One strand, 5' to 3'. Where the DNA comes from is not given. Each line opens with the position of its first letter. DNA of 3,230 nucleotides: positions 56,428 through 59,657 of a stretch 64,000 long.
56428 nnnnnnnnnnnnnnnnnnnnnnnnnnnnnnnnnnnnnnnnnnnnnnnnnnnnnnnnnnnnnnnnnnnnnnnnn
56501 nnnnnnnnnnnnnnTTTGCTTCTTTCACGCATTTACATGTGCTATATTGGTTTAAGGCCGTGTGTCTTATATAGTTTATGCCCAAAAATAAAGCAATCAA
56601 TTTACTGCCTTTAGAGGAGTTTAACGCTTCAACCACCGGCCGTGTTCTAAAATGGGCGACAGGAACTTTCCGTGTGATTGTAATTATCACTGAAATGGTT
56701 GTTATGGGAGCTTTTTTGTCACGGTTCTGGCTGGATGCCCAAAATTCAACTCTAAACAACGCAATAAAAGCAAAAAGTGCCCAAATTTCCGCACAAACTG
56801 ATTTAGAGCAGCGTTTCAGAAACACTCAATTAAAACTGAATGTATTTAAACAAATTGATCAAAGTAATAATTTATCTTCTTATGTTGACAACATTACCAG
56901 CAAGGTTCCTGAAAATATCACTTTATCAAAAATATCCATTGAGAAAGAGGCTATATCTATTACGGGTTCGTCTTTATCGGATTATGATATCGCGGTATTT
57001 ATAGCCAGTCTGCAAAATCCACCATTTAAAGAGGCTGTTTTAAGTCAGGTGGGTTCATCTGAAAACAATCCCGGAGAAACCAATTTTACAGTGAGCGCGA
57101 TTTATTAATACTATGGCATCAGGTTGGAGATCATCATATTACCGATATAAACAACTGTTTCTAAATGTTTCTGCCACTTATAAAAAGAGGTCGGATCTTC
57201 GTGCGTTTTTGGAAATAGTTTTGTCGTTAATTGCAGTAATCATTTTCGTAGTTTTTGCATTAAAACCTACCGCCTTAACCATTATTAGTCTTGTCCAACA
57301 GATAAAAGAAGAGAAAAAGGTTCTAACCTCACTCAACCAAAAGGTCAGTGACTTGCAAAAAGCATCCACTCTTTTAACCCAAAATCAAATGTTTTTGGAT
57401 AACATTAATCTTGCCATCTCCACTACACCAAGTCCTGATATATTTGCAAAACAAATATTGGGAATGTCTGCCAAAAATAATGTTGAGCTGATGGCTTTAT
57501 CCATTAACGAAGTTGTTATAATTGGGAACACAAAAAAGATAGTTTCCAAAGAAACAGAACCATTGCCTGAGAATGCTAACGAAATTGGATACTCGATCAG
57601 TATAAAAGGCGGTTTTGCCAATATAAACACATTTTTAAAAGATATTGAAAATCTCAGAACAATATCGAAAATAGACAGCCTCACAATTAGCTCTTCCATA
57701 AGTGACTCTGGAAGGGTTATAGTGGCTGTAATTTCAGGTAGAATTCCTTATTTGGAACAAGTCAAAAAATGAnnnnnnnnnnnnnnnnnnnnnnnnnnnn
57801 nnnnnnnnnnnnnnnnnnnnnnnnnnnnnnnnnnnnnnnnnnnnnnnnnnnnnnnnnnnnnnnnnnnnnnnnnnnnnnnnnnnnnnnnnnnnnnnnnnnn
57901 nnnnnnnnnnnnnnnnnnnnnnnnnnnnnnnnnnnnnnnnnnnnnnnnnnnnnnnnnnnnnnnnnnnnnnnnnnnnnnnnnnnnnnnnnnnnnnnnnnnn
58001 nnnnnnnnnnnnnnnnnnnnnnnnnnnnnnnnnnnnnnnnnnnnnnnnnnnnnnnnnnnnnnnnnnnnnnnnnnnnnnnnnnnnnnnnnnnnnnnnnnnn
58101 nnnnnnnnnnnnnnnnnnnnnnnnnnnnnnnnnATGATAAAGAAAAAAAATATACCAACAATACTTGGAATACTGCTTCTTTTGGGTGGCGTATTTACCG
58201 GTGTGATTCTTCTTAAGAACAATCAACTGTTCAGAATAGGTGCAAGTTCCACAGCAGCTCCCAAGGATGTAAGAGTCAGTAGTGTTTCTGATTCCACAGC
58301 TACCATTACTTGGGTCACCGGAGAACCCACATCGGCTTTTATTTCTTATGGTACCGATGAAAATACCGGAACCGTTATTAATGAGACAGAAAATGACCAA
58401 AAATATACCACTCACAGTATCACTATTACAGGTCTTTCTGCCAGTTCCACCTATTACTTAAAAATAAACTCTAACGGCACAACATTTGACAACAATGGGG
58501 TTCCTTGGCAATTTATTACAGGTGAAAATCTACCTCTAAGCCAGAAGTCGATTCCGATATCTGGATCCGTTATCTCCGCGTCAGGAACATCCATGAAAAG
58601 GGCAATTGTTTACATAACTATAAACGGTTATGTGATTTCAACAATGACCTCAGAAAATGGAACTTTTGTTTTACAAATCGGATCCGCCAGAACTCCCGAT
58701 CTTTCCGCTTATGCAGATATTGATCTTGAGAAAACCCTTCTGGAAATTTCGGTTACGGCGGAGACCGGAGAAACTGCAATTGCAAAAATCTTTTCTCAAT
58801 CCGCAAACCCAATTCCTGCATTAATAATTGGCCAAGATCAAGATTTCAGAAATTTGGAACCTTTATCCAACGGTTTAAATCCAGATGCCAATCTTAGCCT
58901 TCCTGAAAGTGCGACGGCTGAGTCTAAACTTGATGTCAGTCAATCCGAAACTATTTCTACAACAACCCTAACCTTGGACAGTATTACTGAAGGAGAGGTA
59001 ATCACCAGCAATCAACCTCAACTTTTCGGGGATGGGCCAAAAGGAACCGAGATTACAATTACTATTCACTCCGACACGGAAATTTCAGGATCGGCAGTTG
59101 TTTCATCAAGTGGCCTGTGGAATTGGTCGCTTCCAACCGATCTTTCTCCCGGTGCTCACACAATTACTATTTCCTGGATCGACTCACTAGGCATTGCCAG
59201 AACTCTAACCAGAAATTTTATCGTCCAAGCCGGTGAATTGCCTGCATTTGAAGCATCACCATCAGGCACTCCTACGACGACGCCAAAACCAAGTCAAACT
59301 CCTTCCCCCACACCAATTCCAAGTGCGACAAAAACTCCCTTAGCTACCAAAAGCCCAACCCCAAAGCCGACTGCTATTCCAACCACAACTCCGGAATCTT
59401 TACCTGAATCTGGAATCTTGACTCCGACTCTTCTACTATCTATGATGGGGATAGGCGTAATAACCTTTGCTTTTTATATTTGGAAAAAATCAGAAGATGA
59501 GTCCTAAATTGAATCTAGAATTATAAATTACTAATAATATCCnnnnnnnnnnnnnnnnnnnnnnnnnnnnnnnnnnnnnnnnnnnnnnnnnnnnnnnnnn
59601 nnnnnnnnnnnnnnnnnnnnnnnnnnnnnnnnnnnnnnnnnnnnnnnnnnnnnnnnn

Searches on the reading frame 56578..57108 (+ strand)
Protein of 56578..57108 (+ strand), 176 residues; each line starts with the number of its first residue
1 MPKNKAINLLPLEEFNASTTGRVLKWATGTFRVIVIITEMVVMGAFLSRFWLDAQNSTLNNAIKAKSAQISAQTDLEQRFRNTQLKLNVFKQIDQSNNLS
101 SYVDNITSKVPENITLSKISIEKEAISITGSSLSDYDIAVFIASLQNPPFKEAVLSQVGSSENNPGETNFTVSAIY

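Call 31: search_protein_families(library=pfam, proteins=[window:56578-57108:+], max_evalue=0.1)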
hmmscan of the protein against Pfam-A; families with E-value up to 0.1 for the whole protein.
window:56578-57108:+ (176 aa): 5 families
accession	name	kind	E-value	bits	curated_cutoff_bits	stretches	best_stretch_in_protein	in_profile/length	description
PF05137.18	PilN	-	8.7e-09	35.7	22.8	1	103-174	3-76/78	Fimbrial assembly protein (PilN)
PF09748.14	Med10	-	0.0069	16.7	23.3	1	36-110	7-81/119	Transcription factor subunit Med10 of Mediator complex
PF10437.14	Lip_prot_lig_C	-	0.013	15.9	24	0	74-108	44-78/85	Bacterial lipoate protein ligase C-terminus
PF04791.21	LMBR1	-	0.028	13.7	31.9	1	51-117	191-259/510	LMBR1-like membrane protein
PF02169.21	LPP20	-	0.082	13.8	25.9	0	56-109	25-76/97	LPP20 lipoprotein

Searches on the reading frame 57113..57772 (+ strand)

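Call 31: search_protein_families(library=pfam, proteins=[window:57113-57772:+], max_evalue=0.1)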
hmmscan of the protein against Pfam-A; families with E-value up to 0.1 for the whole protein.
window:57113-57772:+ (219 aa): 4 families
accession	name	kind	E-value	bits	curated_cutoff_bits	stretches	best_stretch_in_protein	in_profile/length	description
PF04977.20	DivIC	-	0.0015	18.7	28.9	1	39-93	1-55/80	Septum formation initiator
PF04350.18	PilO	-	0.0038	17.8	22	1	153-198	82-127/145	Pilus assembly protein, PilO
PF02203.21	TarH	-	0.007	16.7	25.2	1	33-110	5-83/177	Tar ligand binding domain homologue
PF11083.13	Relaxase_C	-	0.0094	16.6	30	1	59-97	30-66/125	C-terminal helical hairpin domain from relaxase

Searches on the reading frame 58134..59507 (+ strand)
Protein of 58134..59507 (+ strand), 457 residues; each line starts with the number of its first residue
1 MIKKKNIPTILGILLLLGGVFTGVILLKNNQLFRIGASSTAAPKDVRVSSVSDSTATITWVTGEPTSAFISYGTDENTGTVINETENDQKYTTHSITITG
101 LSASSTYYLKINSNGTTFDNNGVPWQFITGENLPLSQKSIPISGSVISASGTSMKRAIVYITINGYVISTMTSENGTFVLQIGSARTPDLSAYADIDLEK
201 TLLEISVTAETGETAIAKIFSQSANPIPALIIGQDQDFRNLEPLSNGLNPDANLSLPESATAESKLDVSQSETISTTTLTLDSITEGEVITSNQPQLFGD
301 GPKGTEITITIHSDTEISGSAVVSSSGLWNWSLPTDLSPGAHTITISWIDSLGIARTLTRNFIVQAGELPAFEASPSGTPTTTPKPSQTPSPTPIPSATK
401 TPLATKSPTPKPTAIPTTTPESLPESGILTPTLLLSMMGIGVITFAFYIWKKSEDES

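Call 31: search_protein_families(library=pfam, proteins=[window:58134-59507:+], max_evalue=0.1)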
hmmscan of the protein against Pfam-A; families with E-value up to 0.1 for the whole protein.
window:58134-59507:+ (457 aa): 5 families
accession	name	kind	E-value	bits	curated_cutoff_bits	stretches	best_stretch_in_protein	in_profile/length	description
PF16656.11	Pur_ac_phosph_N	-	7.4e-08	33.3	30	1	43-115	1-82/93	Purple acid Phosphatase, N-terminal domain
PF19077.6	Big_13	-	4.5e-06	27.5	27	1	288-359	22-94/102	Bacterial Ig-like domain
PF17936.7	Big_6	-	7.5e-05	23.3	27.6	0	288-351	8-69/83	Bacterial Ig domain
PF00041.27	fn3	-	0.00034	21.2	25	1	42-113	2-68/84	Fibronectin type III domain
PF13620.12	CarboxypepD_reg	-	0.0044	17.8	32.3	1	142-181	2-43/82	Carboxypeptidase regulatory-like domain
